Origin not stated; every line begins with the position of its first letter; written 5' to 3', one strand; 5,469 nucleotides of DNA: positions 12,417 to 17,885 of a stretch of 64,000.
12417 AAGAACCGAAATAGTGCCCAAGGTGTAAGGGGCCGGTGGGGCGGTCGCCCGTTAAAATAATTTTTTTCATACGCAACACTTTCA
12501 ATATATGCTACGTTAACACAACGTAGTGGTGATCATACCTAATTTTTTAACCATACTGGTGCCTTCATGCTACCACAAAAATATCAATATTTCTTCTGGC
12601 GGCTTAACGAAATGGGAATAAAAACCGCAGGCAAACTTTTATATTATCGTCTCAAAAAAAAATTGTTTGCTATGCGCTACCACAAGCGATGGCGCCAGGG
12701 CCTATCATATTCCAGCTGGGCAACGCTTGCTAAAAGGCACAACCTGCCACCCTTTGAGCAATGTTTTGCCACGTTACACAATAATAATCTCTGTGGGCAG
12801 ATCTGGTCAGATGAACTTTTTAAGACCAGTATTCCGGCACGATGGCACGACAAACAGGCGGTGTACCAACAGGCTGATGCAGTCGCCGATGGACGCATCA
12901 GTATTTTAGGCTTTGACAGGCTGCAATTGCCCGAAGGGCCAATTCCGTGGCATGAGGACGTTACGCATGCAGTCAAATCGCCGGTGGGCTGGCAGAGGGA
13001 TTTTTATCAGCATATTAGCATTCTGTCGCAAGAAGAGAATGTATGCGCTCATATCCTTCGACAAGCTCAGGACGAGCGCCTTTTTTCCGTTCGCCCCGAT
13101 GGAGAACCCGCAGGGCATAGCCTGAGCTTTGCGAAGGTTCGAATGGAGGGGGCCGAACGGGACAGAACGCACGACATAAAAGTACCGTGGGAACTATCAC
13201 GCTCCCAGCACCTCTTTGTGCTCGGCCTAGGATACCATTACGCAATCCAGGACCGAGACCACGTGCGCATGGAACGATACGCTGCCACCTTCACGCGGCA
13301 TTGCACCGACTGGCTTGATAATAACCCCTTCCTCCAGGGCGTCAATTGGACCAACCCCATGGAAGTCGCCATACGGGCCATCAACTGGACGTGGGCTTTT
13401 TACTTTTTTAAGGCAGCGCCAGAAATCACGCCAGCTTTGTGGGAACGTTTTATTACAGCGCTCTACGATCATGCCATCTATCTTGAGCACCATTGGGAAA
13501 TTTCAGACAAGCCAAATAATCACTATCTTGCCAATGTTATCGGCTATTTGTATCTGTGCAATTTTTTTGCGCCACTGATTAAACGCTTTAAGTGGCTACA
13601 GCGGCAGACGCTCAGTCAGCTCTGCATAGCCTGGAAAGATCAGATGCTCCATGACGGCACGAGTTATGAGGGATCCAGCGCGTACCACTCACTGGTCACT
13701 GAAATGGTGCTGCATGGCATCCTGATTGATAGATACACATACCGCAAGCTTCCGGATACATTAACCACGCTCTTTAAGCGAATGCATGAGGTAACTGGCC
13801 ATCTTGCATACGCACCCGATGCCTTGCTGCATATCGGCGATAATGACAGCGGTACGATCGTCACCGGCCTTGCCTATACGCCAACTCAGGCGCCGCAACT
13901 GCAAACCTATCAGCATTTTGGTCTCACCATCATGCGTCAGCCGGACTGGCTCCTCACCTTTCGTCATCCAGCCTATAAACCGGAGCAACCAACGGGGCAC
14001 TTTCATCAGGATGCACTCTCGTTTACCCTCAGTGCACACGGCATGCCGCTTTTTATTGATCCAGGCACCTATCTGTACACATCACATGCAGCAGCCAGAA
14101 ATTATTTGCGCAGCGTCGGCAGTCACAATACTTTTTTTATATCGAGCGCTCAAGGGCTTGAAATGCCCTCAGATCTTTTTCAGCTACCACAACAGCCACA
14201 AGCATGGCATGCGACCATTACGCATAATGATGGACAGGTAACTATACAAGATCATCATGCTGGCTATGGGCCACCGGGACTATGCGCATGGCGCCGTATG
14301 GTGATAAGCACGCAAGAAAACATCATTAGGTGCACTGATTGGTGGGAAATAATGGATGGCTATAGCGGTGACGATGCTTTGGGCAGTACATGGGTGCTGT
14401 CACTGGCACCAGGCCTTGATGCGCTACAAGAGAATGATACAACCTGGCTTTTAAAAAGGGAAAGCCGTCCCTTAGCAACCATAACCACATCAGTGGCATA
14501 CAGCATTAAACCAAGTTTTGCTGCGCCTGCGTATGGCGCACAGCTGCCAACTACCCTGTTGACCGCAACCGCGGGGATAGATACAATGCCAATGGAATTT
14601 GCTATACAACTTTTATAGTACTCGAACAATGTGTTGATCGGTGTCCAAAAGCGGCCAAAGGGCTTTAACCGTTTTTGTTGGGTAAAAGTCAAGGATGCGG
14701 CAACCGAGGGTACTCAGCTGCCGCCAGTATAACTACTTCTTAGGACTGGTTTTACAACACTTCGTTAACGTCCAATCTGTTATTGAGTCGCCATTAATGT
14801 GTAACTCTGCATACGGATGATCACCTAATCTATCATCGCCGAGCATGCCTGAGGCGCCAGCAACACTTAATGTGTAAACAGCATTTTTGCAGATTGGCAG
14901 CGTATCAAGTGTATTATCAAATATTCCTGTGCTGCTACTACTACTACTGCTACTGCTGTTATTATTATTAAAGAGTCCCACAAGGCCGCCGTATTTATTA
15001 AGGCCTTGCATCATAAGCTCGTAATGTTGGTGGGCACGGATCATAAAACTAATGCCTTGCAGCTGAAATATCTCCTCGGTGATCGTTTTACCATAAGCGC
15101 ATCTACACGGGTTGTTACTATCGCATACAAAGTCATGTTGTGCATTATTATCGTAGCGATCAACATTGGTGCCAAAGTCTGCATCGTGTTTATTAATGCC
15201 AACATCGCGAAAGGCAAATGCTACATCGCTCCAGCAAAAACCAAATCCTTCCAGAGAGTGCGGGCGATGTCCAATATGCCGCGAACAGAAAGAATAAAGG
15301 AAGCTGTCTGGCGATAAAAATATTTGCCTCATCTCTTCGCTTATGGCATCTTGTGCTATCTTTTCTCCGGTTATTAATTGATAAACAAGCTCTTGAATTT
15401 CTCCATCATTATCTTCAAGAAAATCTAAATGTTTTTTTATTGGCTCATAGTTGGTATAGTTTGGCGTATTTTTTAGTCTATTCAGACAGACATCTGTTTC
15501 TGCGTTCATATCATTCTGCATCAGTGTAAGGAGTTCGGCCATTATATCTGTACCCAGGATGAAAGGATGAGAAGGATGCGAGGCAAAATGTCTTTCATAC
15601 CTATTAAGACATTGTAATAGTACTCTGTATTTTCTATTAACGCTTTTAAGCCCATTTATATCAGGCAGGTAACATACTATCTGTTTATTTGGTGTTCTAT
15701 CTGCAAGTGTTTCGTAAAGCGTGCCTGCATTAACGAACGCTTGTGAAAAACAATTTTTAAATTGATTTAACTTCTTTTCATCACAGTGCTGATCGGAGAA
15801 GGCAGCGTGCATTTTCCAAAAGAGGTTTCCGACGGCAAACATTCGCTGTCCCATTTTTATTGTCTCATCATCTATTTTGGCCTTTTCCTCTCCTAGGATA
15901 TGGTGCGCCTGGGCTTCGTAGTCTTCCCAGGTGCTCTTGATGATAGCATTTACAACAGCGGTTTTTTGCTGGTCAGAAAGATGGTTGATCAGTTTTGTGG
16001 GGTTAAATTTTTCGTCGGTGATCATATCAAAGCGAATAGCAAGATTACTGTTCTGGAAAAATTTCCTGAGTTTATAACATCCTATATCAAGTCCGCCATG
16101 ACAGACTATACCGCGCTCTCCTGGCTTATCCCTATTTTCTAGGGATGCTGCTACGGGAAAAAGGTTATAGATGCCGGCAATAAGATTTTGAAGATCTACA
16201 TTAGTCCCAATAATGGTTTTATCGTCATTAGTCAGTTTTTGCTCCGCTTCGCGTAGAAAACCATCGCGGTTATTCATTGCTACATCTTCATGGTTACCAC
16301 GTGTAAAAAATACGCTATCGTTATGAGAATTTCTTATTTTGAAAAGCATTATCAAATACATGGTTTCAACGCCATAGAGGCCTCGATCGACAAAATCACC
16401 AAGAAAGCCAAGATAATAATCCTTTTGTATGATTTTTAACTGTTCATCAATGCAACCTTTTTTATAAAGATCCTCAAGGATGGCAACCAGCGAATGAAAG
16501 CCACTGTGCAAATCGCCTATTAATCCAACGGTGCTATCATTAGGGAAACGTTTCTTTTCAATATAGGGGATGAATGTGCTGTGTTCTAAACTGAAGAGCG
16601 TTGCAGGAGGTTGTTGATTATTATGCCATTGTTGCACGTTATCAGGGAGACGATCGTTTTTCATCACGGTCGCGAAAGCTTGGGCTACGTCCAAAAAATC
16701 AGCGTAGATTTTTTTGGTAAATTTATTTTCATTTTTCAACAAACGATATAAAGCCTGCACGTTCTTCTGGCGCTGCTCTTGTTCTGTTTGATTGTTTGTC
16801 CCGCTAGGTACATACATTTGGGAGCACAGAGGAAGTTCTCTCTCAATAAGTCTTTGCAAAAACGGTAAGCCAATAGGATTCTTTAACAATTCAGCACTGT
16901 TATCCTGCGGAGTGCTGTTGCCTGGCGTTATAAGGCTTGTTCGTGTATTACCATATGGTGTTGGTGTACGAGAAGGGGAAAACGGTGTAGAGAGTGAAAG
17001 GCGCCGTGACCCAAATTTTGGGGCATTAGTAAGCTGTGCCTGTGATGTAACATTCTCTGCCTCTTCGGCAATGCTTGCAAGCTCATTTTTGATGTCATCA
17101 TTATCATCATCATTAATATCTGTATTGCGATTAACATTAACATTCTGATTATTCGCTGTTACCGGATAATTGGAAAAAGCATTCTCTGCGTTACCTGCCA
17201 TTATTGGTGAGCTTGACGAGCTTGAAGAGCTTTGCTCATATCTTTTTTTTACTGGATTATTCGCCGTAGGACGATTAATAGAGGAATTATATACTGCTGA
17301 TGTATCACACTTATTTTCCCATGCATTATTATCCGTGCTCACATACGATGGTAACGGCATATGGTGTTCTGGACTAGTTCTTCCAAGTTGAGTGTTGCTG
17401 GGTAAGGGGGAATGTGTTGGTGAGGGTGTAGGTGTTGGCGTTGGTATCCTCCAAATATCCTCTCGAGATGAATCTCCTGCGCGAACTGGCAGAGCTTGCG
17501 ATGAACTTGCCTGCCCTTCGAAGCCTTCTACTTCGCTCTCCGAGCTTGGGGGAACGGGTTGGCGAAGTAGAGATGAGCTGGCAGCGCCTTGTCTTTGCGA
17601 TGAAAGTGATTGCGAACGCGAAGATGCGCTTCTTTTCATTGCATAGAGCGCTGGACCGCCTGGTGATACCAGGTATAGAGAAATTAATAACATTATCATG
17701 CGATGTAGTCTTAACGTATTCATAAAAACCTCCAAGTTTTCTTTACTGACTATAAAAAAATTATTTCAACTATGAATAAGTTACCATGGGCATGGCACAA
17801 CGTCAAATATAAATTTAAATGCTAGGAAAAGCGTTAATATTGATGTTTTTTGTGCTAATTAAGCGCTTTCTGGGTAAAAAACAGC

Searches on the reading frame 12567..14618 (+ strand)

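Call 31: search_protein_families(library=ncbifam, proteins=[window:12567-14618:+], max_evalue=0.01)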
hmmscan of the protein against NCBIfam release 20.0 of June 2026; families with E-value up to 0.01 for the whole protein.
window:12567-14618:+ (683 aa): 2 families
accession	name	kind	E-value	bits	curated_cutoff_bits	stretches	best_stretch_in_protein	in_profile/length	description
NF045573.1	Hepsulflyase_CFB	equivalog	1.7e-10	39.9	700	1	203-384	123-297/651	heparin-sulfate lyase HepC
NF045572.1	Hepsulflyase_bctds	equivalog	2.8e-05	22.9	600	1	235-416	176-359/706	heparin-sulfate lyase HepC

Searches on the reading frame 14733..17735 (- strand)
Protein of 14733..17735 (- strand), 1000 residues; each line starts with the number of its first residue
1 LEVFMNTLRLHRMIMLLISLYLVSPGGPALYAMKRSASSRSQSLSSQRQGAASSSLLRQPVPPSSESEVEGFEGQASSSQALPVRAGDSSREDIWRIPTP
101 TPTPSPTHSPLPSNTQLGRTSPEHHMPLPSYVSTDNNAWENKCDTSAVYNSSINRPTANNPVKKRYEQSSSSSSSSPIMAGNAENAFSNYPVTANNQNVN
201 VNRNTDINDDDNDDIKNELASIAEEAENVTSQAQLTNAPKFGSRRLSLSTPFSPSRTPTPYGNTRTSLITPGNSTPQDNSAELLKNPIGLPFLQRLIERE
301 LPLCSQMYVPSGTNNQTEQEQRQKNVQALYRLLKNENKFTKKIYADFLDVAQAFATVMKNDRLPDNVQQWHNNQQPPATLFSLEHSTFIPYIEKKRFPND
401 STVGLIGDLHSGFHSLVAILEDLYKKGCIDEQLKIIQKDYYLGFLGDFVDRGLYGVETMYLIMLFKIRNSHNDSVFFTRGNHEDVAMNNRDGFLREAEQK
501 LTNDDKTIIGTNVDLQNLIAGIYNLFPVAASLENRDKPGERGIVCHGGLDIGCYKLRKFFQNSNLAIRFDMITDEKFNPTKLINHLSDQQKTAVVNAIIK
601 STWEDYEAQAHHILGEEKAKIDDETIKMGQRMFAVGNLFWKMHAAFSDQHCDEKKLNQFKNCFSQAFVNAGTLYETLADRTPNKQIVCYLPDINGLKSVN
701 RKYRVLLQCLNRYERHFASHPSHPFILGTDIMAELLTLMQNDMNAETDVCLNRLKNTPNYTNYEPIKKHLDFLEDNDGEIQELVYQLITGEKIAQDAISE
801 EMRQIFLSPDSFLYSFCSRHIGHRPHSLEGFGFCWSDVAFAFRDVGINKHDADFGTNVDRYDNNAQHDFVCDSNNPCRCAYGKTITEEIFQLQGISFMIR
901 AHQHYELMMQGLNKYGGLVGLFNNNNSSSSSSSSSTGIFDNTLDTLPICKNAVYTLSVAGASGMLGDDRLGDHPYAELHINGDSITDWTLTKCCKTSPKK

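Call 31: search_protein_families(library=ncbifam, proteins=[window:14733-17735:-], max_evalue=0.01)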
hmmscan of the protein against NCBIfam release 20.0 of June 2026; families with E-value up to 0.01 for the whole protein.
window:14733-17735:- (1000 aa): 2 families
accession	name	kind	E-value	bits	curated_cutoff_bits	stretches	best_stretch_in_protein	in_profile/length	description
NF010148.0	PRK13625.1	equivalog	0.00018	21.1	340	1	404-483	4-77/245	bis(5'-nucleosyl)-tetraphosphatase PrpE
TIGR04075.1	bacter_Pnkp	equivalog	0.0071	14.5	750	0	404-485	183-264/851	polynucleotide kinase-phosphatase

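Call 84: search_protein_families(library=pfam, proteins=[window:14733-17735:-], max_evalue=0.001)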
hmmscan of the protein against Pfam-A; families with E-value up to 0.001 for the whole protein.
window:14733-17735:- (1000 aa): 1 family
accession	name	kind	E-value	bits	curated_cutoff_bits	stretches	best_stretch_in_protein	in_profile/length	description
PF00149.33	Metallophos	-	2.2e-15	58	21.5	1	402-583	2-153/191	Calcineurin-like phosphoesterase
